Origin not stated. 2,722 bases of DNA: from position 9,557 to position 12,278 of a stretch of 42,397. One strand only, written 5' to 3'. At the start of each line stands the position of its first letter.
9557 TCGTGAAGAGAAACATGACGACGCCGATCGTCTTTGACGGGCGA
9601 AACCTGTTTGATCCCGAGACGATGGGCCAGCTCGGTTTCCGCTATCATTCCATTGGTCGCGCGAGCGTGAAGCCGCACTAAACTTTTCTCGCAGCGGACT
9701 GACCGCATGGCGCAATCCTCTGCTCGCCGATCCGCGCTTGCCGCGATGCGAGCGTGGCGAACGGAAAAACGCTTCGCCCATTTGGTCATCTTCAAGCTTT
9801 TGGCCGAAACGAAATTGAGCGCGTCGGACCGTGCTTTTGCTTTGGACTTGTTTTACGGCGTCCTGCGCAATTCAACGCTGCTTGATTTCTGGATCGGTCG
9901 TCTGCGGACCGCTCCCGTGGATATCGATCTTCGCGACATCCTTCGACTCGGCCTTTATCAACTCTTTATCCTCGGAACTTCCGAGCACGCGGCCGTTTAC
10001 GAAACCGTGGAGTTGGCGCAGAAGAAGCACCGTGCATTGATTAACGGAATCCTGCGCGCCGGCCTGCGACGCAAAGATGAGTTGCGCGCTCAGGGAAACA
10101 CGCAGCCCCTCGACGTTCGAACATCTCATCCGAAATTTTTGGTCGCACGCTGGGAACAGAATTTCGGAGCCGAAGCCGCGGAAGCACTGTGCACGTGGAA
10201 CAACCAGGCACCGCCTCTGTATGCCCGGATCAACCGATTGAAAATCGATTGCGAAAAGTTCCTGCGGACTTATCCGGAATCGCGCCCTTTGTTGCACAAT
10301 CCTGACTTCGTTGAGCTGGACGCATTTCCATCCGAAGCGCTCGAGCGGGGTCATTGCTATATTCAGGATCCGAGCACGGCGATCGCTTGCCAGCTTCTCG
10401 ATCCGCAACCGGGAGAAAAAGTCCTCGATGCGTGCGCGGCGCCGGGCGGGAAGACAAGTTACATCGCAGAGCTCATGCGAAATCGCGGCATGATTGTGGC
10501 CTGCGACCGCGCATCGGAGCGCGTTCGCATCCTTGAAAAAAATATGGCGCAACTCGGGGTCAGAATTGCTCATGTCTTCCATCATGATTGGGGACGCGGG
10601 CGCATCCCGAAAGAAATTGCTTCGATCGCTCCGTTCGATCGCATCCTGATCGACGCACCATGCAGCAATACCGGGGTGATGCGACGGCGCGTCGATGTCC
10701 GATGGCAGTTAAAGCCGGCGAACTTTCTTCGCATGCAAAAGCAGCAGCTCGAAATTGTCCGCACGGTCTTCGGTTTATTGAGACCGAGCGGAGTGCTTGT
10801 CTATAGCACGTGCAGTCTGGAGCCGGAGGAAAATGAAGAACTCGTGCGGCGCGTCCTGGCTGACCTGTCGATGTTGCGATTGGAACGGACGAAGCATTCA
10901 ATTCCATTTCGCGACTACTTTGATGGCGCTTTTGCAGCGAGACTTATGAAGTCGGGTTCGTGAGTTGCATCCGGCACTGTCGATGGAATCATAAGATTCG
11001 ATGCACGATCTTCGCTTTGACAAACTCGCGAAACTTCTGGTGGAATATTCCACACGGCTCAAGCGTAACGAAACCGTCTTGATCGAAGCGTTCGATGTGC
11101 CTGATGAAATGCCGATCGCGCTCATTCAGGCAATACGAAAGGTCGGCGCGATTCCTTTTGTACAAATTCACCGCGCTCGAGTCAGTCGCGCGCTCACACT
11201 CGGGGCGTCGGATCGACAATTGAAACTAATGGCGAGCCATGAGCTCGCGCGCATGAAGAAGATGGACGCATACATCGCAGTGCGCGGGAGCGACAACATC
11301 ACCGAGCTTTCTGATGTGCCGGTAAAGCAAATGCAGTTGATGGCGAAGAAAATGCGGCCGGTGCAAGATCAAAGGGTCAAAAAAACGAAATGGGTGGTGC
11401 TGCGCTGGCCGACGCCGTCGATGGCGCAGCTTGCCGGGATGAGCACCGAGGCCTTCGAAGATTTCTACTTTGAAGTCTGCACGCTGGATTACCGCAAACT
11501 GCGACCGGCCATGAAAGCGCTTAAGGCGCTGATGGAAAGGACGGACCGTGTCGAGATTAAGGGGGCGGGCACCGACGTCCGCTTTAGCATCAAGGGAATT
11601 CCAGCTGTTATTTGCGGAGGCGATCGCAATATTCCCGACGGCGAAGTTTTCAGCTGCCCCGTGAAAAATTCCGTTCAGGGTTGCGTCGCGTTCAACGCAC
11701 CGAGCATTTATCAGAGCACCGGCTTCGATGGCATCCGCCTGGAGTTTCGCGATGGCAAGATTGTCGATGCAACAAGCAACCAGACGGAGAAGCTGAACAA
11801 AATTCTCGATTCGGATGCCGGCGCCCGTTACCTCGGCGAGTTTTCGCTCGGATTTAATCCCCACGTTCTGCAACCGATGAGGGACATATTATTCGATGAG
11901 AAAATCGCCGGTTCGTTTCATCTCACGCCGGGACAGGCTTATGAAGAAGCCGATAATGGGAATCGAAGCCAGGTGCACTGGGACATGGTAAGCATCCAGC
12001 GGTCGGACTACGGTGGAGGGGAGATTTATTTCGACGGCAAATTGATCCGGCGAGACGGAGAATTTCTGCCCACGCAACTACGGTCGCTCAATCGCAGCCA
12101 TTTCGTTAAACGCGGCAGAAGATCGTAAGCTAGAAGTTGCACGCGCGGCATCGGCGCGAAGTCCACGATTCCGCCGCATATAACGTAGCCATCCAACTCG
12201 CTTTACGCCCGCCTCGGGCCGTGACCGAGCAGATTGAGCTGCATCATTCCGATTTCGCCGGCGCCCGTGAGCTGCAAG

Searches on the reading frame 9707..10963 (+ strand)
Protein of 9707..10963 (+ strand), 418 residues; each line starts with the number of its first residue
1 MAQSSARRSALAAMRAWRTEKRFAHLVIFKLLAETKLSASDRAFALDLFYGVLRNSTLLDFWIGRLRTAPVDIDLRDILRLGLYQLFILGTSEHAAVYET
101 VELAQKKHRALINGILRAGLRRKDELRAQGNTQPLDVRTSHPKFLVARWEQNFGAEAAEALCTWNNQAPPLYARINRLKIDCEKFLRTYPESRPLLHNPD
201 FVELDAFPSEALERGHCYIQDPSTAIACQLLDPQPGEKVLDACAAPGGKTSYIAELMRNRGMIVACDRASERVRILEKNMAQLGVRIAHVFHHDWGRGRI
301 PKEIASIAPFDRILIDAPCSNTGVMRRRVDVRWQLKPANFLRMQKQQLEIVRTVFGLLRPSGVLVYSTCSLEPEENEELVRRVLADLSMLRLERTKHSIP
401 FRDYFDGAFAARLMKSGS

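Call 8: search_protein_families(library=pfam, proteins=[window:9707-10963:+], max_evalue=0.001)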
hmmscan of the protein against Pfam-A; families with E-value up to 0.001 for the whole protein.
window:9707-10963:+ (418 aa): 6 families
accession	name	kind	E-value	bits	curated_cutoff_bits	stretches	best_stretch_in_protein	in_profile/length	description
PF01189.24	Methyltr_RsmB-F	-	5.8e-52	176.7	27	1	229-397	2-167/199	16S rRNA methyltransferase RsmB/F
PF01029.23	NusB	-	4.6e-18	66.3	23.1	1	5-118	2-130/133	NusB family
PF22458.1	RsmF-B_ferredox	-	2.8e-11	43.9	27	1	141-187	1-46/74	Methyltr_RsmF/B-like, ferredoxin-like domain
PF01135.25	PCMT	-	5.8e-07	29.9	20.3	1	219-318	56-151/210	Protein-L-isoaspartate(D-aspartate) O-methyltransferase (PCMT)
PF01728.25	FtsJ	-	5.1e-06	27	24.1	1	231-383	19-152/181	FtsJ-like methyltransferase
PF13847.12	Methyltransf_31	-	3e-05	24.2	27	1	235-381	3-120/145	Methyltransferase domain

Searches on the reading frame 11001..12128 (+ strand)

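Call 8: search_protein_families(library=pfam, proteins=[window:11001-12128:+], max_evalue=0.001)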
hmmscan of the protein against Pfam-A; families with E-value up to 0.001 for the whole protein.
window:11001-12128:+ (375 aa): 1 family
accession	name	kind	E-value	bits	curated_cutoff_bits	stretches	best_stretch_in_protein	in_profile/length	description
PF02073.20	Peptidase_M29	-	2.5e-49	168.7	27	1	5-339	4-390/406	Thermophilic metalloprotease (M29)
